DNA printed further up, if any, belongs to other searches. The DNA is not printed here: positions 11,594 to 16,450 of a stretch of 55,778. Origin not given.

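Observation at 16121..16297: Recurrent extreme-C-terminal, cysteine-framed double dockerin-like tail on six secreted proteins: candidate sorting or anchoring module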

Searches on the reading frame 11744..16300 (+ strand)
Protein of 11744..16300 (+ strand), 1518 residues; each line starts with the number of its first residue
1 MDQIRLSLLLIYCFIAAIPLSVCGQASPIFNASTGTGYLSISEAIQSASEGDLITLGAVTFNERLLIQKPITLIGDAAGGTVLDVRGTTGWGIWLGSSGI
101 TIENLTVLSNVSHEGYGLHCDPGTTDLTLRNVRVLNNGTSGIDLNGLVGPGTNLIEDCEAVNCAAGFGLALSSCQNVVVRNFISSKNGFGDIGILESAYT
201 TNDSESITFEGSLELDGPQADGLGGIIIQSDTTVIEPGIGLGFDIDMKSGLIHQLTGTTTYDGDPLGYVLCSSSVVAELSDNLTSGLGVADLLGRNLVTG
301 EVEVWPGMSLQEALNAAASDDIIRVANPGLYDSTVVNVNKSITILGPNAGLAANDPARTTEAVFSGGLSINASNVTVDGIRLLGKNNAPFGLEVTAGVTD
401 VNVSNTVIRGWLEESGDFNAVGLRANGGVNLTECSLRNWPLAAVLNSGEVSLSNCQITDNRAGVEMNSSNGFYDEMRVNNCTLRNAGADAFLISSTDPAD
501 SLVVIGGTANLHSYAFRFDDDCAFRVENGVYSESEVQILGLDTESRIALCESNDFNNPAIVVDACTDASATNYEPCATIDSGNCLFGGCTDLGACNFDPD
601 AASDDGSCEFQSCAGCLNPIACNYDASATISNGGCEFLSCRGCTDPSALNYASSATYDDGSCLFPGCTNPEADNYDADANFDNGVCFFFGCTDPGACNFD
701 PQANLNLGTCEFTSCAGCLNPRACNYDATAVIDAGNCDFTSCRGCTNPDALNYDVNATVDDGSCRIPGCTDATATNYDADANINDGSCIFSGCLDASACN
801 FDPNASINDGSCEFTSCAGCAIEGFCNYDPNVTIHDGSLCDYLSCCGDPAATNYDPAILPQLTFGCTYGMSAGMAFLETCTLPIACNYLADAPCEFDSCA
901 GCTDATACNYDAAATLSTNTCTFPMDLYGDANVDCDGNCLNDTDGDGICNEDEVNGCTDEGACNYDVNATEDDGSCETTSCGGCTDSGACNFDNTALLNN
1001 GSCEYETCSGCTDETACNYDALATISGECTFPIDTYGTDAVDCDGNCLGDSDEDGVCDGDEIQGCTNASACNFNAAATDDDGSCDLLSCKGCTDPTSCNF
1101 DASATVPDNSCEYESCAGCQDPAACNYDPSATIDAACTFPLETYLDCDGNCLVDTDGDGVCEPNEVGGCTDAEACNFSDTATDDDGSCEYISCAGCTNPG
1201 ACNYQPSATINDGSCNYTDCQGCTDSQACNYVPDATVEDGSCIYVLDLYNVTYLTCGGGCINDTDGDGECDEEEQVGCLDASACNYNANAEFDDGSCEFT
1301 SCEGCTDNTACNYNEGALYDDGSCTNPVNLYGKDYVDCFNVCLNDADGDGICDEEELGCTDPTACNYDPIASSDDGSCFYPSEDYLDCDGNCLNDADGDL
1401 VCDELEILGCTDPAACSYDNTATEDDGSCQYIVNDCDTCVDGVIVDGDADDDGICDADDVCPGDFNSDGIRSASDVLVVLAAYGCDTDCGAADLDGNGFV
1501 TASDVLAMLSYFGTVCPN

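Call 4: search_protein_families(library=pfam, proteins=[window:11744-16300:+], max_evalue=0.1)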
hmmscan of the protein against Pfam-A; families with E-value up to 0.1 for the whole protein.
window:11744-16300:+ (1518 aa): 1 family
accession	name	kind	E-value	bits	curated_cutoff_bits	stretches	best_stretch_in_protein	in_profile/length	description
PF00404.24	Dockerin_1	-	0.00093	19.8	22.9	1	1462-1511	1-55/57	Dockerin type I domain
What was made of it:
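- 11744..16300 (+): Carrier A: 1518-aa exported protein whose N-terminal stretch resembles NosD. Sub-threshold PF00404 hit at residues 1462-1511 (call 4).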

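Call 5: search_protein_families(library=ncbifam, proteins=[window:11744-16300:+], max_evalue=0.1)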
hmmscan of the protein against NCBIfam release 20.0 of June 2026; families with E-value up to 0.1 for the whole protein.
window:11744-16300:+ (1518 aa): 1 family
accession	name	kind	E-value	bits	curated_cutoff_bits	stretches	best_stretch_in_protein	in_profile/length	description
TIGR04247.1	NosD_copper_fam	subfamily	6.2e-12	44.8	300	2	41-147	1-105/377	nitrous oxide reductase family maturation protein NosD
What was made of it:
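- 11744..16300 (+): Partial TIGR04247 match to an N-terminal stretch, far below that model's cut-off (call 5).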
